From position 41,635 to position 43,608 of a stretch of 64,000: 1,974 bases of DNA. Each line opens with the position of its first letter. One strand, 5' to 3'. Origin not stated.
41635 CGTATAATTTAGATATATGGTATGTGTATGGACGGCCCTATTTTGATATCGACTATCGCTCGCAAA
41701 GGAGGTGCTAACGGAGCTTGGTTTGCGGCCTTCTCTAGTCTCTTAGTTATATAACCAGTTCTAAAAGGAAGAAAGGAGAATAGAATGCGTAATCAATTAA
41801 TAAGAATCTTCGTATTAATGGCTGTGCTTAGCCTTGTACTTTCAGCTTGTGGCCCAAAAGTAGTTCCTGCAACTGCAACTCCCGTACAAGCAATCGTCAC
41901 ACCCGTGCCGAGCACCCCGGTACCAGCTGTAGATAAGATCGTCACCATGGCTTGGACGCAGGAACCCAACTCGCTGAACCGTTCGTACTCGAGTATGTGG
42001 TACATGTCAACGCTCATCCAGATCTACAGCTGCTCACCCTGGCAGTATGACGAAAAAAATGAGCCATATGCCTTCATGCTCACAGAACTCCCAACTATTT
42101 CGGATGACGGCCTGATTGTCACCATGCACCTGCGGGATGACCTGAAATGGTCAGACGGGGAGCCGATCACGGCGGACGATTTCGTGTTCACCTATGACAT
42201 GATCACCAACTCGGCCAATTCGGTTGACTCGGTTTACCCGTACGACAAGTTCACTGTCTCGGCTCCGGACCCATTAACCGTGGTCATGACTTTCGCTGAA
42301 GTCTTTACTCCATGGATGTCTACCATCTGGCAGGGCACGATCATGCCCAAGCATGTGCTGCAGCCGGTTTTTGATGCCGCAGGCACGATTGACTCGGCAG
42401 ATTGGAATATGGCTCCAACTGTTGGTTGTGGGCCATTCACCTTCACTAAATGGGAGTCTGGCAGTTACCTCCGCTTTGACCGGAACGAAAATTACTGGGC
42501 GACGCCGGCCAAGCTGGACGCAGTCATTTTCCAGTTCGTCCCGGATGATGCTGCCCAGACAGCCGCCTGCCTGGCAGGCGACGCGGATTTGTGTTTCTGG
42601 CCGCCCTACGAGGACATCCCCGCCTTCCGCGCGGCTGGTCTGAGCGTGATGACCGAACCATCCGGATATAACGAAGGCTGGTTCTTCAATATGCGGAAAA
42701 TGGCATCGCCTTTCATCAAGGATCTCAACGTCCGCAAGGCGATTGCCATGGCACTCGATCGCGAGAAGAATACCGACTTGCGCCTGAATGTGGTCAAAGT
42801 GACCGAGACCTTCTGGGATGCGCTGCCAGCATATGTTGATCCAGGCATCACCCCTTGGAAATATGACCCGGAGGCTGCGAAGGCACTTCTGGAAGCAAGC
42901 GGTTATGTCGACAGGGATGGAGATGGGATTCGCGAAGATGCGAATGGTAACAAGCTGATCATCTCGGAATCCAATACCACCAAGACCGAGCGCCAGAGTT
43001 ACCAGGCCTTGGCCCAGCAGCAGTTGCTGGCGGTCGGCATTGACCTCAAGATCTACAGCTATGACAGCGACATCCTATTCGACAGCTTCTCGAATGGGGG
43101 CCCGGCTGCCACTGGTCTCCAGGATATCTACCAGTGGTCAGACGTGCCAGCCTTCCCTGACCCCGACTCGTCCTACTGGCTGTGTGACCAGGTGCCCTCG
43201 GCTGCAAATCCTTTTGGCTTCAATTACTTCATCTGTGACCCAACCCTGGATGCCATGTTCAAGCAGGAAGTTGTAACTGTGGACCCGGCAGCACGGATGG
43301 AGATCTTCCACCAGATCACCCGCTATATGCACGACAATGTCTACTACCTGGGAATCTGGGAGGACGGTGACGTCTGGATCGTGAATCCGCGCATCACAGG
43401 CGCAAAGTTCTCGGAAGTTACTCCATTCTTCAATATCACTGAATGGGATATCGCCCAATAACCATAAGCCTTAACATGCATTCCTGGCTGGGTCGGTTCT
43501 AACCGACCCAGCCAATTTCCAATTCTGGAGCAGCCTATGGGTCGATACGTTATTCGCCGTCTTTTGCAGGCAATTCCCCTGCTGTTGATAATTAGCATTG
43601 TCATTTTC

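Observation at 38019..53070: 15-kb co-directional locus coupling three non-Pyl MttB-family methyltransferases, a corrinoid protein and a pterin methyltransferase to an Opp/Dpp-type importer, an S9 peptidase and an M20 amidohydrolase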

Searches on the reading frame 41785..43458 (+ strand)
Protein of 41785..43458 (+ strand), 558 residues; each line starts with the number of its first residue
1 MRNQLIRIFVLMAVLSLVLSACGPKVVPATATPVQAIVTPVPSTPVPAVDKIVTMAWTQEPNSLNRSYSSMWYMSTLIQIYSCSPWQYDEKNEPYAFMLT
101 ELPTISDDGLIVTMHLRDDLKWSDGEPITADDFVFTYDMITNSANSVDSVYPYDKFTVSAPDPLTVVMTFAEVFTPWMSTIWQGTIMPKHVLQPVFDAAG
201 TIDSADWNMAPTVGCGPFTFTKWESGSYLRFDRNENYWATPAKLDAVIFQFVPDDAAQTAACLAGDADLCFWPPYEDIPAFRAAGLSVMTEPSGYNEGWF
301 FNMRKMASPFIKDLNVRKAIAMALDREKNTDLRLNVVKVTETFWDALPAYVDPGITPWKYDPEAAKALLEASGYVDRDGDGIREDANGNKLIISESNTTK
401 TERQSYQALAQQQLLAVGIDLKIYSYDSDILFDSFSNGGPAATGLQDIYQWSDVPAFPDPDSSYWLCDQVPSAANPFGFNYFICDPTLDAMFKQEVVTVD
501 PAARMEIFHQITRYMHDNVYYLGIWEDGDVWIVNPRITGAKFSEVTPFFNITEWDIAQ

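Call 5: search_protein_families(library=pfam, proteins=[window:41785-43458:+], max_evalue=0.001)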
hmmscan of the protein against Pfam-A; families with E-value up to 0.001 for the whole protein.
window:41785-43458:+ (558 aa): 1 family
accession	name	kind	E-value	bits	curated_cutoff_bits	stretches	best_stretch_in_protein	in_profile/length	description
PF00496.27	SBP_bac_5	-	6.7e-75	252.9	32.4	1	98-467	6-360/368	Bacterial extracellular solute-binding proteins, family 5 Middle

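Call 9: find_encoding_contigs(protein=window:41785-43458:+, flank=10000, max_places=6)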
Protein window:41785-43458:+ (558 aa): no gene with exactly this product is on record in the collection.

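Call 10: find_homologous_proteins(query=window:41785-43458:+, max_evalue=1e-20)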
Query window:41785-43458:+ (558 aa): 1756 proteins with E <= 1e-20 among 8000 candidates; the best 120 are listed.
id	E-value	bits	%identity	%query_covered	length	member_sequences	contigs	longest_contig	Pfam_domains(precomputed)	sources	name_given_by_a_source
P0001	0.0e+0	1138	86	100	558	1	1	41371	PF00496.28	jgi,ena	-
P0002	0.0e+0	1121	97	87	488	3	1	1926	PF00496.28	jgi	jgi:peptide/nickel transport system substrate-binding protein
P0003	0.0e+0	1091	84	100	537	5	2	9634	PF00496.28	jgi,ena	-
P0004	0.0e+0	1090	83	100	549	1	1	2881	PF00496.28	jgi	jgi:peptide/nickel transport system substrate-binding protein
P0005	0.0e+0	1067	81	100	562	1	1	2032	PF00496.28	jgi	jgi:peptide/nickel transport system substrate-binding protein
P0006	0.0e+0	1017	76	100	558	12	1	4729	PF00496.28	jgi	jgi:peptide/nickel transport system substrate-binding protein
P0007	1.2e-290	983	76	98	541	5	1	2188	PF00496.28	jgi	-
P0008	1.3e-286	970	72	100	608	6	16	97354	PF00496.28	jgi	jgi:peptide/nickel transport system substrate-binding protein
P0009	3.9e-285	965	72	100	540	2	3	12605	PF00496.28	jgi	jgi:peptide/nickel transport system substrate-binding protein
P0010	1.6e-282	956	74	98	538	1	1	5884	PF00496.28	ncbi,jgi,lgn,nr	ncbi:MAG: peptide ABC transporter substrate-binding protein [Chloroflexi bacterium]|nr:peptide ABC t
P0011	2.8e-282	955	74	98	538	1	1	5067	PF00496.28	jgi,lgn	-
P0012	2.8e-282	955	74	98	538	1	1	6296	PF00496.28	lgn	-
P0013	5.9e-282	954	72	100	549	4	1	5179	PF00496.28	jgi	-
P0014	9.0e-273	924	69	100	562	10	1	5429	PF00496.28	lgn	-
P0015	5.1e-269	912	68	100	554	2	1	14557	PF00496.28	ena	-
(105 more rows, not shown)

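Call 11: find_encoding_contigs(protein=P0001, flank=10000, max_places=2)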
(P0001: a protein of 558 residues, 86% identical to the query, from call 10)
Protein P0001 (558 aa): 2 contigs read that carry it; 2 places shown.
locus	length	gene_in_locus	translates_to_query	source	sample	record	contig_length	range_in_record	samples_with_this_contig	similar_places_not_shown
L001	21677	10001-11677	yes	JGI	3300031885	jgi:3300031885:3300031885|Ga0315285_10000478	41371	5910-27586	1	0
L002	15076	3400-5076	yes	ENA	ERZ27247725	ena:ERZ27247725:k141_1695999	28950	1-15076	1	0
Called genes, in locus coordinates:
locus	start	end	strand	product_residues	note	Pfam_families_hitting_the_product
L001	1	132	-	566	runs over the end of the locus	PF07730:HisKA_3, PF02518:HATPase_c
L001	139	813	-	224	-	PF00072:Response_reg, PF00196:GerE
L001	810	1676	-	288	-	PF09858:DUF2085 (weak)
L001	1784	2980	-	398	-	PF13173:AAA_14, PF13635:DUF4143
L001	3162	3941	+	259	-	PF00392:GntR, PF07729:FCD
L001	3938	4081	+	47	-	-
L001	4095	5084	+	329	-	PF02423:OCD_Mu_crystall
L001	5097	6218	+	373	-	PF00155:Aminotran_1_2, PF00266:Aminotran_5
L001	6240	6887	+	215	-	PF02607:B12-binding_2, PF02310:B12-binding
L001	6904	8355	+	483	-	PF06253:MTTB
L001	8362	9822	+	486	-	PF06253:MTTB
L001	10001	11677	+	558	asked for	PF00496:SBP_bac_5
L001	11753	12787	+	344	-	PF19300:BPD_transp_1_N, PF00528:BPD_transp_1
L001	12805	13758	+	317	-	PF12911:OppC_N, PF00528:BPD_transp_1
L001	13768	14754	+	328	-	PF00005:ABC_tran, PF08352:oligo_HPY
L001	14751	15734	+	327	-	PF00005:ABC_tran, PF02463:SMC_N (faint), PF08352:oligo_HPY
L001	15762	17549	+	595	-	PF07676:PD40 (faint), PF26550:Tricorn_2nd, PF00930:DPPIV_N (faint), PF25174:Beta-prop_THOC3 (faint), PF26549:Tricorn_N (weak), PF26550:Tricorn_2nd (weak), PF00561:Abhydrolase_1 (weak), PF00326:Peptidase_S9, +3 more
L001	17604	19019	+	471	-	PF06253:MTTB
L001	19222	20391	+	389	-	PF01546:Peptidase_M20, PF07687:M20_dimer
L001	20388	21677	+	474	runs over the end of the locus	PF06253:MTTB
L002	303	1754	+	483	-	PF06253:MTTB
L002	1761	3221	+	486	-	PF06253:MTTB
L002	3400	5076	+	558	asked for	PF00496:SBP_bac_5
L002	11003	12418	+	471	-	PF06253:MTTB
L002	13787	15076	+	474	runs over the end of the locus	PF06253:MTTB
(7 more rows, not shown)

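Call 12: find_encoding_contigs(protein=P0008, flank=10000, max_places=2)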
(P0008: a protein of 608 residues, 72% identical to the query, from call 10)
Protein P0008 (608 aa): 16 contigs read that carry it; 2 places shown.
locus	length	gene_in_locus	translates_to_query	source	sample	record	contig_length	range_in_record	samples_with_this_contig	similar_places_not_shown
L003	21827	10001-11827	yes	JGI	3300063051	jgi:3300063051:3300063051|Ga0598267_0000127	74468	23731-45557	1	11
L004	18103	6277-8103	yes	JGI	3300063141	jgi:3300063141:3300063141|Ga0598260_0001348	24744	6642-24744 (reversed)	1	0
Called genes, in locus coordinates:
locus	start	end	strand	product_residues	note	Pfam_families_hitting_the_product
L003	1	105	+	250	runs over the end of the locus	PF00392:GntR, PF07729:FCD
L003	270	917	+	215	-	PF02607:B12-binding_2, PF02310:B12-binding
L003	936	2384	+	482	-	PF06253:MTTB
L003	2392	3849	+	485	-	PF06253:MTTB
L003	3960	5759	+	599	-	PF00930:DPPIV_N (faint), PF25174:Beta-prop_THOC3 (faint), PF26549:Tricorn_N (weak), PF26550:Tricorn_2nd, PF07676:PD40 (weak), PF05448:AXE1 (faint), PF00561:Abhydrolase_1 (weak), PF00326:Peptidase_S9, +1 more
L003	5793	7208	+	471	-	PF06253:MTTB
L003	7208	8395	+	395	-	PF01546:Peptidase_M20, PF07687:M20_dimer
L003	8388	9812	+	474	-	PF06253:MTTB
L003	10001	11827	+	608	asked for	PF00496:SBP_bac_5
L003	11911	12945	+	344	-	PF19300:BPD_transp_1_N, PF00528:BPD_transp_1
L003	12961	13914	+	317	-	PF12911:OppC_N, PF00528:BPD_transp_1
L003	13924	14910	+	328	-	PF00005:ABC_tran, PF08352:oligo_HPY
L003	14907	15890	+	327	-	PF00005:ABC_tran, PF08352:oligo_HPY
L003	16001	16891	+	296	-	PF03599:CdhD, PF00809:Pterin_bind, PF02007:MtrH (weak)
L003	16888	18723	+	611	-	PF00111:Fer2, PF17650:RACo_linker, PF17651:Raco_middle, PF14574:RACo_C_ter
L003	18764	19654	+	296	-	PF02574:S-methyl_trans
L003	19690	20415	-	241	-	PF00106:adh_short, PF08659:KR (weak), PF13561:adh_short_C2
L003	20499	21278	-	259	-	PF00925:GTP_cyclohydro2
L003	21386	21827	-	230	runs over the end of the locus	PF01872:RibD_C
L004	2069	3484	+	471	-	PF06253:MTTB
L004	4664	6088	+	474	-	PF06253:MTTB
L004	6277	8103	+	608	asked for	PF00496:SBP_bac_5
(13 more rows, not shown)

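Call 18: search_protein_families(library=ncbifam, proteins=[L001:6240-6887:+, L001:6904-8355:+, L001:8362-9822:+, L001:10001-11677:+, L001:15762-17549:+, L001:17604-19019:+, L001:19222-20391:+, L003:8388-9812:+, L003:16001-16891:+, L003:18764-19654:+], max_evalue=0.00001)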
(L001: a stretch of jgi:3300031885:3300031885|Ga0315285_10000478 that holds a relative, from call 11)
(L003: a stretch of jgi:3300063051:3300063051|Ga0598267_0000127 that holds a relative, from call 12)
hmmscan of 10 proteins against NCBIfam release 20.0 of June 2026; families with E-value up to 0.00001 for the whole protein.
L001:6240-6887:+ (215 aa): 13 families
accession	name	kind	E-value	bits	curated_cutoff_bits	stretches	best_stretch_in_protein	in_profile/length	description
TIGR02370.1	pyl_corrinoid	subfamily_domain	4.2e-69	231.9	215.3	1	8-203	1-195/197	methyltransferase cognate corrinoid protein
NF041607.1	dimeth_corrin_MtbC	equivalog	3.4e-64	216.1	350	1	9-212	1-202/203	dimethylamine corrinoid protein MtbC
NF047995.1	corrinoid_MtgC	exception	8.2e-64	215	310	1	3-213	2-213/215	glycine betaine-specific corrinoid protein MtgC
NF047996.1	corrin_MtgC_2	exception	1.7e-53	181.2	370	1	5-213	4-210/212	glycine betaine-specific corrinoid protein MtgC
TIGR02082.1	metH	equivalog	1.2e-46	159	1010.85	1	3-212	644-851/1182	methionine synthase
NF040669.1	MtaC2_Meth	equivalog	2.9e-42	144.8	450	1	3-204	40-237/267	methanol--corrinoid protein MtaC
NF040655.1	MtaC_Meth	equivalog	1.9e-36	125.4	420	1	3-207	33-232/253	methanol--corrinoid protein MtaC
NF007024.0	PRK09490.1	equivalog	5.4e-36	123.8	1497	1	7-208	663-865/1234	methionine synthase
NF052513.1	TransRegCarH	equivalog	2.2e-12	46.9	400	1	4-200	82-265/274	HTH-type transcriptional repressor CarH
NF002612.0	PRK02261.1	equivalog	3.7e-11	42.7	110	1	94-183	5-93/148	methylaspartate mutase subunit S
TIGR01501.1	MthylAspMutase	equivalog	2.8e-08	33.6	135.8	1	95-183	4-91/134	methylaspartate mutase subunit S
NF052385.1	Lys_5_6_beta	equivalog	3.9e-08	33.3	280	1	119-197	137-218/241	lysine 5,6-aminomutase subunit beta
TIGR00640.1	acid_CoA_mut_C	subfamily_domain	1.3e-07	31.6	57.45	1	94-183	4-92/132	methylmalonyl-CoA mutase C-terminal domain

L001:6904-8355:+ (483 aa): 1 family
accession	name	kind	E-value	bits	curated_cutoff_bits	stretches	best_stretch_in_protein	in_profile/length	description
TIGR02369.2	trimeth_pyl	equivalog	1.2e-131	439.5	525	1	14-481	2-469/469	[trimethylamine--corrinoid protein] Co-methyltransferase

L001:8362-9822:+ (486 aa): 1 family
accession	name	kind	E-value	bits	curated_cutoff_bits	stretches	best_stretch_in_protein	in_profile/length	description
TIGR02369.2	trimeth_pyl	equivalog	1.7e-118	396.1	525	1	4-470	2-466/469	[trimethylamine--corrinoid protein] Co-methyltransferase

L001:10001-11677:+ (558 aa): 10 families
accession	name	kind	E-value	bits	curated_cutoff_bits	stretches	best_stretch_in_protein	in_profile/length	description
NF045467.1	Opp4A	equivalog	4e-40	137.6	650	2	160-554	158-554/556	oligopeptide ABC transporter substrate-binding protein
TIGR02294.1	nickel_nikA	equivalog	4.8e-27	94.7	393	1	50-524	5-470/501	nickel ABC transporter substrate-binding protein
TIGR04028.1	SBP_KPN_01854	hypoth_equivalog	3.7e-26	91.8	468.5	1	75-427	25-383/509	TIGR04028 family ABC transporter substrate-binding protein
NF011942.0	PRK15413.1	equivalog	3.7e-23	82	594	1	98-453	74-411/512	glutathione ABC transporter substrate-binding protein GsiB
NF045468.1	Opp5A_nikA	equivalog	1.6e-20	73.1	600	1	112-427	73-369/488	nickel ABC transporter substrate-binding protein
NF047575.1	opine_bind_CntA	exception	1.1e-18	67.1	800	2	98-259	80-237/535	staphylopine-dependent metal ABC transporter substrate-binding lipoprotein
NF043070.1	DppA_dipep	equivalog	7.6e-17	61.1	1005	1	99-519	78-498/535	dipeptide ABC transporter periplasmic-binding protein DppA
NF011689.0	PRK15109.1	equivalog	1.9e-11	43.4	560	1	211-328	211-326/547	ABC transporter substrate-binding protein SapA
NF011684.0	PRK15104.1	equivalog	5.8e-09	35.2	947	1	108-328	94-327/543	oligopeptide ABC transporter substrate-binding protein OppA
NF007287.0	PRK09755.1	equivalog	3.4e-06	26.2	1098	0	108-144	89-125/535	ABC transporter substrate-binding protein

L001:15762-17549:+ (595 aa): 6 families
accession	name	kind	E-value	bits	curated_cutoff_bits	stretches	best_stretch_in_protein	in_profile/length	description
TIGR02800.1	propeller_TolB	equivalog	2e-42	145.6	343.15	3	51-271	183-394/418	Tol-Pal system beta propeller repeat protein TolB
NF053518.1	DipepPtdsDpp5Prph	equivalog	4e-33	114.9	900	2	178-579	229-640/655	dipeptidyl-peptidase Dpp5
NF033523.0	lasso_peptidase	equivalog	9.7e-25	87.4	400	1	432-571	478-615/638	Atxe2 family lasso peptide isopeptidase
NF002183.0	PRK01029.1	equivalog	1.2e-23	83.8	405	3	21-101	288-367/429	Tol-Pal system protein TolB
NF050058.1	e_dPHAscl_type1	hypoth_equivalog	2.1e-12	47.1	150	1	357-479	10-135/276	extracellular catalytic domain type 1 short-chain-length polyhydroxyalkanoate depolymerase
TIGR01840.1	esterase_phb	subfamily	6.6e-06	25.8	107.85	0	359-478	3-125/213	PHB depolymerase family esterase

L001:17604-19019:+ (471 aa): 1 family
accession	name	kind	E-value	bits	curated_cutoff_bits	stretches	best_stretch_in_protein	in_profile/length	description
TIGR02369.2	trimeth_pyl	equivalog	1e-101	340.8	525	1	3-465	2-469/469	[trimethylamine--corrinoid protein] Co-methyltransferase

L001:19222-20391:+ (389 aa): 9 families
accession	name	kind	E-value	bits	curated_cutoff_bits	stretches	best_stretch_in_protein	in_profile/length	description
TIGR01891.1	amidohydrolases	subfamily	2.2e-108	362.7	153.75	1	12-370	1-366/366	amidohydrolase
NF040868.1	carboxypep_CpsA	equivalog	2.1e-105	352.7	500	1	2-382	5-390/391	carboxypeptidase CpsA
NF038260.1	ectoine_DoeB_2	equivalog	3.3e-75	253.3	550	1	8-375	4-373/378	N(2)-acetyl-L-2,4-diaminobutanoate deacetylase DoeB2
TIGR01246.1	dapE_proteo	equivalog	3.2e-10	39.6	361.8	1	91-307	86-300/370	succinyl-diaminopimelate desuccinylase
NF004788.0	PRK06133.1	subfamily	3.8e-10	39.3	349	1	103-308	148-341/417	glutamate carboxypeptidase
NF009557.0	PRK13009.1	equivalog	1.1e-09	37.9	284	1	103-307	106-307/377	succinyl-diaminopimelate desuccinylase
TIGR01910.1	DapE-ArgE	subfamily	4.3e-08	32.7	217.6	1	104-304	112-307/373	ArgE/DapE family deacylase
NF006365.0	PRK08588.1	subfamily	1.9e-07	30.8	289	1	48-335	48-337/383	succinyl-diaminopimelate desuccinylase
TIGR01892.1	AcOrn-deacetyl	equivalog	5.6e-07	28.9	297.7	1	58-287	51-284/365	acetylornithine deacetylase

L003:8388-9812:+ (474 aa): 1 family
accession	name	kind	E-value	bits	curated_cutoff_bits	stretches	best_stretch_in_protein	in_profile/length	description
TIGR02369.2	trimeth_pyl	equivalog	3.1e-61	207.3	525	1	11-456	3-451/469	[trimethylamine--corrinoid protein] Co-methyltransferase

L003:16001-16891:+ (296 aa): 6 families
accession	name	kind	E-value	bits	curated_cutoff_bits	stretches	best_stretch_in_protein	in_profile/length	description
NF005719.0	PRK07535.1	domain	1.4e-85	286.7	259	1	20-280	1-263/268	methyltetrahydrofolate:corrinoid/iron-sulfur protein methyltransferase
TIGR02082.1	metH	equivalog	3.2e-45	154.2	1010.85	1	4-253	327-591/1182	methionine synthase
NF040758.1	CODH_ACS_meth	exception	5e-35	121.1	370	1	20-263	4-250/261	carbon monoxide dehydrogenase/acetyl-CoA synthase methytransferase subunit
NF007024.0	PRK09490.1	equivalog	1e-30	106.3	1497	1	7-251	347-606/1234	methionine synthase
NF002142.0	PRK00979.1-1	subfamily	3.8e-07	29.4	287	1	77-219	82-221/306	tetrahydromethanopterin S-methyltransferase subunit H family protein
TIGR01496.1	DHPS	equivalog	5.3e-06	26.3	162.6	1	51-219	29-208/258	dihydropteroate synthase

L003:18764-19654:+ (296 aa): 5 families
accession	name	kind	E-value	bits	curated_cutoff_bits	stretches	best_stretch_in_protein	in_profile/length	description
NF005718.0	PRK07534.1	equivalog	3.3e-77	260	338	1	3-295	2-295/337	betaine--homocysteine S-methyltransferase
NF006396.0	PRK08645.1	equivalog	5.1e-67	226.3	453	1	7-295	4-285/611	bifunctional homocysteine S-methyltransferase/methylenetetrahydrofolate reductase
TIGR02082.1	metH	equivalog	1.5e-44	152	1010.85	1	15-295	4-313/1182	methionine synthase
NF007024.0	PRK09490.1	equivalog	1.2e-39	135.9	1497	1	38-295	57-330/1234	methionine synthase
NF007020.0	PRK09485.1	equivalog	8.7e-38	130.1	215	1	8-295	5-304/306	homocysteine S-methyltransferase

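Call 19: search_solved_structures(query=L001:6904-8355:+, max_evalue=0.001, show_alignments=3)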
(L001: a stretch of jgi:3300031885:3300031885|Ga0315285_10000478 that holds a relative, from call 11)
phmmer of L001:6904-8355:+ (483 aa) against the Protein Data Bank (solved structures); distinct sequences matched with E-value up to 0.001: 5.
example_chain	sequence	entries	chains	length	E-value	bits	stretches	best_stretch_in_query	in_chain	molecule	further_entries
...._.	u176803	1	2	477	3.2e-74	253.4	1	16-477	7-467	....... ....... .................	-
2qne_A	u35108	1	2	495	3.3e-74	253.3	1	16-477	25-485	Putative methyltransferase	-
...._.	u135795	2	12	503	9.6e-69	235.3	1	14-482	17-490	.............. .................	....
7xcm_A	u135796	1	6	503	1.1e-68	235.1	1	14-482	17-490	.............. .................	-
4yyc_A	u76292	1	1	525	2.1e-33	118.8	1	19-475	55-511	Putative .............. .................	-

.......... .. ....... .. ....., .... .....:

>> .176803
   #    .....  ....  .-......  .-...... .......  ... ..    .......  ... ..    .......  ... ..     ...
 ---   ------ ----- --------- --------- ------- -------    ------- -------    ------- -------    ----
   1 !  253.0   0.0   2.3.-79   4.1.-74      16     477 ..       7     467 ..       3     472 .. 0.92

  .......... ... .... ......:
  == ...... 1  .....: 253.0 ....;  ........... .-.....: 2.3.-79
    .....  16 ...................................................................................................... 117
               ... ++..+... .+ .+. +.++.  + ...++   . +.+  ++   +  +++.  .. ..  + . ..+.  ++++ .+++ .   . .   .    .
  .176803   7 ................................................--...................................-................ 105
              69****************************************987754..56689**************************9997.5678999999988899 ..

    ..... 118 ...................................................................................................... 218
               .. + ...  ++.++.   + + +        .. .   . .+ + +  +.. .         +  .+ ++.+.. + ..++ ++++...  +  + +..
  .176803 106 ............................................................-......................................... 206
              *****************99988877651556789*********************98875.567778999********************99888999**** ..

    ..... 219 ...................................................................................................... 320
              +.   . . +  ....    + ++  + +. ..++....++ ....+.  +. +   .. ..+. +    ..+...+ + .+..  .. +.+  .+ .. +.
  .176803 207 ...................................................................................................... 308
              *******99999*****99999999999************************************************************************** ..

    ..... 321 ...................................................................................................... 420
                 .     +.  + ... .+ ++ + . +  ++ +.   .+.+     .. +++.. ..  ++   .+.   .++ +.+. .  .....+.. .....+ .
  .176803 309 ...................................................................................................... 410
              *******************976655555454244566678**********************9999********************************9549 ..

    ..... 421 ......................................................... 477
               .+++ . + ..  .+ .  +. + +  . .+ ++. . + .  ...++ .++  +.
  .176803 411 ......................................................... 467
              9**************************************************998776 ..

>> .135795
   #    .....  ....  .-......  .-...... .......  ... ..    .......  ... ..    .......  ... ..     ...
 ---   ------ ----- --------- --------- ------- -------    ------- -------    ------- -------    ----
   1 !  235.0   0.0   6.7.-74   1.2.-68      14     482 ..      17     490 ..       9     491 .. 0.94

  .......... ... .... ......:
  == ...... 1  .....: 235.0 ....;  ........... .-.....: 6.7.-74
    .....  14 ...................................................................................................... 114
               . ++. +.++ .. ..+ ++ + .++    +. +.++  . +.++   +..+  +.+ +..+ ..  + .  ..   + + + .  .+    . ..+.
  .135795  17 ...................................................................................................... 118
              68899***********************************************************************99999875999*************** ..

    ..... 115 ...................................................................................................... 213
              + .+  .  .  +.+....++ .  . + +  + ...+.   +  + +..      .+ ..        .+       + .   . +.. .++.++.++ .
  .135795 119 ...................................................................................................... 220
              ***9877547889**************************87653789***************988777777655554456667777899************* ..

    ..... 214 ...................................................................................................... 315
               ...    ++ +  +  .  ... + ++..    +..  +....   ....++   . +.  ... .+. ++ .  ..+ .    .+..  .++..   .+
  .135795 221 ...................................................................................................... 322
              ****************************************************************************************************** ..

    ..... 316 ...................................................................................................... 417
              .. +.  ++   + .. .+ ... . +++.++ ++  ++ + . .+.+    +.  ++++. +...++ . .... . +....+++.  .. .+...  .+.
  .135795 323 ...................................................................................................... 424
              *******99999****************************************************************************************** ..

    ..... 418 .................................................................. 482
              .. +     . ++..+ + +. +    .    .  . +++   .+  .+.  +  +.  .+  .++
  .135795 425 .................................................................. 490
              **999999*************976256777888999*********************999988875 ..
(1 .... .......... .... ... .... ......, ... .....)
